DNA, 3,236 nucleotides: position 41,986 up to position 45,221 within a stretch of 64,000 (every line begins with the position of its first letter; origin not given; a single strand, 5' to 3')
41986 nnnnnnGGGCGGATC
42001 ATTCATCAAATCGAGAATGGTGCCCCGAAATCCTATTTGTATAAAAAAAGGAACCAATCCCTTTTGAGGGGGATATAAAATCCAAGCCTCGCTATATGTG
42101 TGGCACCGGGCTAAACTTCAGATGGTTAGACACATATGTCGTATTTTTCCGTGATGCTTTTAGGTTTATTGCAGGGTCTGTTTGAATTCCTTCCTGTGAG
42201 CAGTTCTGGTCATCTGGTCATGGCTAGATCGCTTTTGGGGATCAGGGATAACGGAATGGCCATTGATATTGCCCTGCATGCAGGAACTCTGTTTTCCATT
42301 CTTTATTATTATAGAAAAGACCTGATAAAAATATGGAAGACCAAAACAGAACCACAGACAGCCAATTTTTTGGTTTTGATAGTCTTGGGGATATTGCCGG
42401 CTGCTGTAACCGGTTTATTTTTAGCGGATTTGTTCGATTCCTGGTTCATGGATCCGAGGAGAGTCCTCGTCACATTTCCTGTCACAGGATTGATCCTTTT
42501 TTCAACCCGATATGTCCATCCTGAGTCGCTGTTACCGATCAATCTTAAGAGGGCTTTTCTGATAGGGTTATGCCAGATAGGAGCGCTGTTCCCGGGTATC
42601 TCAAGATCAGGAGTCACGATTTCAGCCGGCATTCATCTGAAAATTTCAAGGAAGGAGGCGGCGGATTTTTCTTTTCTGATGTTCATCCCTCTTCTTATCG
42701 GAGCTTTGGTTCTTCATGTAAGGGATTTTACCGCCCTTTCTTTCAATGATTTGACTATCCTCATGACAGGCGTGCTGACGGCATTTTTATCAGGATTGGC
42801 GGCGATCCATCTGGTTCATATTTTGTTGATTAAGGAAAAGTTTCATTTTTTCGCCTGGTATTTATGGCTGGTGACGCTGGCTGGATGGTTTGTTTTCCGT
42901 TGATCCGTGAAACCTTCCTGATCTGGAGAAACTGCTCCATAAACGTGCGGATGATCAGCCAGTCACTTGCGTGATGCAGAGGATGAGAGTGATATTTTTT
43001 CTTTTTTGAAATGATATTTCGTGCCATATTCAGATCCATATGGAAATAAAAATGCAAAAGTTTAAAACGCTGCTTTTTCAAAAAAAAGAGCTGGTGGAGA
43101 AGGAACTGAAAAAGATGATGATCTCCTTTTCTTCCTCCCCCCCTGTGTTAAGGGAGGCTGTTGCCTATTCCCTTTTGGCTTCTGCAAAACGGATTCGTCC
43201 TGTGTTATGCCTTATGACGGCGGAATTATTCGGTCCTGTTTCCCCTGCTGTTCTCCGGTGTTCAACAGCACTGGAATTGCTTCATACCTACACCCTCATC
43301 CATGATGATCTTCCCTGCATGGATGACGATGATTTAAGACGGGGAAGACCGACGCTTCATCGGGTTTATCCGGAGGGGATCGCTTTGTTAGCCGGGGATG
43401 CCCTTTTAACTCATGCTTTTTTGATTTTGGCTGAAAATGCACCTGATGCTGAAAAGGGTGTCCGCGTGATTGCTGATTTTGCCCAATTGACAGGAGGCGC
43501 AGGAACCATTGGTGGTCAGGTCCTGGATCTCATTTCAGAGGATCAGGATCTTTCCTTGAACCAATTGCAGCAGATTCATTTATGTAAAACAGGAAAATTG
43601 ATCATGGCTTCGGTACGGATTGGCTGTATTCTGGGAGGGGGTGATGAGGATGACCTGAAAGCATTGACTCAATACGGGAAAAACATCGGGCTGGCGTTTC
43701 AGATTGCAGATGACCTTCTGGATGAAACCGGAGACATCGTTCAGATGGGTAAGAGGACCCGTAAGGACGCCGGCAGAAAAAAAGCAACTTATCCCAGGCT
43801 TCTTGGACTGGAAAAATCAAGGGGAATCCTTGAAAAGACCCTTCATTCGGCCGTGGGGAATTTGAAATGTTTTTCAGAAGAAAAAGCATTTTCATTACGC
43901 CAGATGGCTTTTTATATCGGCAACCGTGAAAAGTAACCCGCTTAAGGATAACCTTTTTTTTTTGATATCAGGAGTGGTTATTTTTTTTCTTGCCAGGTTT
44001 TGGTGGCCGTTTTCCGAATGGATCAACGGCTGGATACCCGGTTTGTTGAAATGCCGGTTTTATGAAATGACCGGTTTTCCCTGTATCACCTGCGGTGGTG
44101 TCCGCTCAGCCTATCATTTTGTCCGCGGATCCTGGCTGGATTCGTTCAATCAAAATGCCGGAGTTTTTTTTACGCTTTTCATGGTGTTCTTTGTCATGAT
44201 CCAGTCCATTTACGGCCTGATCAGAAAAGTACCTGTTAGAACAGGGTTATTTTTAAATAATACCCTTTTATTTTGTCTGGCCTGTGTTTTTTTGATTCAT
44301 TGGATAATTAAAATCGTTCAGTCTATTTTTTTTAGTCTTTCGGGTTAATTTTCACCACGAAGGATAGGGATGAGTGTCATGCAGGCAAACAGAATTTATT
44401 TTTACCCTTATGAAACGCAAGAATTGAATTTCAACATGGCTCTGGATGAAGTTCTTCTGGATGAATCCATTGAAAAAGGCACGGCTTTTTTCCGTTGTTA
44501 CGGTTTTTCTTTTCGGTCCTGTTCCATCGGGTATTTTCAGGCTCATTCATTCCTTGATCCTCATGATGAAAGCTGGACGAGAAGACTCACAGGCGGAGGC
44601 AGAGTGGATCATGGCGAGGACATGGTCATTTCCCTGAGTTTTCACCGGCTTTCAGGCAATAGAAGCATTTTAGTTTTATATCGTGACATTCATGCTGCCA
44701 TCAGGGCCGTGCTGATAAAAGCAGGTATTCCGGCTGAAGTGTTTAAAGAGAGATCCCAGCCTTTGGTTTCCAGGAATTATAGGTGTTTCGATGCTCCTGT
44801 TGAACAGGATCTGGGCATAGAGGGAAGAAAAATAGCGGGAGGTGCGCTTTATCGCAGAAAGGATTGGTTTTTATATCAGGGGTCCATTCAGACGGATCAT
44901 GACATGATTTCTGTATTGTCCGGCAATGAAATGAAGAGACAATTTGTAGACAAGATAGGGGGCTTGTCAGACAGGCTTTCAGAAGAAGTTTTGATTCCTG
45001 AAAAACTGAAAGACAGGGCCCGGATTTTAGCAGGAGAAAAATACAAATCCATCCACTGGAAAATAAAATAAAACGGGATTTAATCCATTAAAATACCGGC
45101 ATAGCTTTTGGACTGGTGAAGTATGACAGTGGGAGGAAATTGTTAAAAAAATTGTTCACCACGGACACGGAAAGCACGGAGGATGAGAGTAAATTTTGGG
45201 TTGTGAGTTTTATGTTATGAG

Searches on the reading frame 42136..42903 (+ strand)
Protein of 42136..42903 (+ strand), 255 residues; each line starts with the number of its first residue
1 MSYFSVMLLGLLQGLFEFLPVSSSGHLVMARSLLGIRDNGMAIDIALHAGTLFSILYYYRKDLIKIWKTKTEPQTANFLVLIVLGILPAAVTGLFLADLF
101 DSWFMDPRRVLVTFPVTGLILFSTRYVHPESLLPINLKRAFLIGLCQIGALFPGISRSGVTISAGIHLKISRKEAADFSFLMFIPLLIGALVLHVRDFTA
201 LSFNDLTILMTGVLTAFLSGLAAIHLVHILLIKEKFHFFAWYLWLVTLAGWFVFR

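Call 40: search_protein_families(library=pfam, proteins=[window:42136-42903:+], max_evalue=0.001)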
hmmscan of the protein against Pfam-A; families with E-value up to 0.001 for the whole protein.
window:42136-42903:+ (255 aa): 1 family
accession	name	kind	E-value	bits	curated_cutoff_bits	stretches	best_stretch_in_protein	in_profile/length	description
PF02673.24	BacA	-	6.2e-64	216.6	33.4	1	7-247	2-255/257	Bacitracin resistance protein BacA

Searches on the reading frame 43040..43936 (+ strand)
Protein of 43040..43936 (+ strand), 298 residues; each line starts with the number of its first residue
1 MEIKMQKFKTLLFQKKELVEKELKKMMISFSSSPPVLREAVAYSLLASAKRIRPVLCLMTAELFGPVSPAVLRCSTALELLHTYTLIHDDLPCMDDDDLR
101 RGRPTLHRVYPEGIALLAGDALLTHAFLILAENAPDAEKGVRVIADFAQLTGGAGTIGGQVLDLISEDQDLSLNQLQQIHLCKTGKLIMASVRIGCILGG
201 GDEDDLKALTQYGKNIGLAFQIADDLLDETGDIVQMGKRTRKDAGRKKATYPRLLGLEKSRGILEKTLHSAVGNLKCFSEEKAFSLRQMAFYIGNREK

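Call 40: search_protein_families(library=pfam, proteins=[window:43040-43936:+], max_evalue=0.001)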
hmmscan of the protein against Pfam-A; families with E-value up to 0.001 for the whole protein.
window:43040-43936:+ (298 aa): 1 family
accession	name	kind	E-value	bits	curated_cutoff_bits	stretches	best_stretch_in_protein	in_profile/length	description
PF00348.22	polyprenyl_synt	-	3.1e-55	187.5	27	1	35-273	2-235/251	Polyprenyl synthetase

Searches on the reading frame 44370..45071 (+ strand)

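Call 40: search_protein_families(library=pfam, proteins=[window:44370-45071:+], max_evalue=0.001)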
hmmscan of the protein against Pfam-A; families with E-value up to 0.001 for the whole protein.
window:44370-45071:+ (233 aa): 1 family
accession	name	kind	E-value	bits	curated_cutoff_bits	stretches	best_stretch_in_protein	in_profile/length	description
PF21948.1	LplA-B_cat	-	7.9e-16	59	27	1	20-179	3-150/200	Lipoyl protein ligase A/B catalytic domain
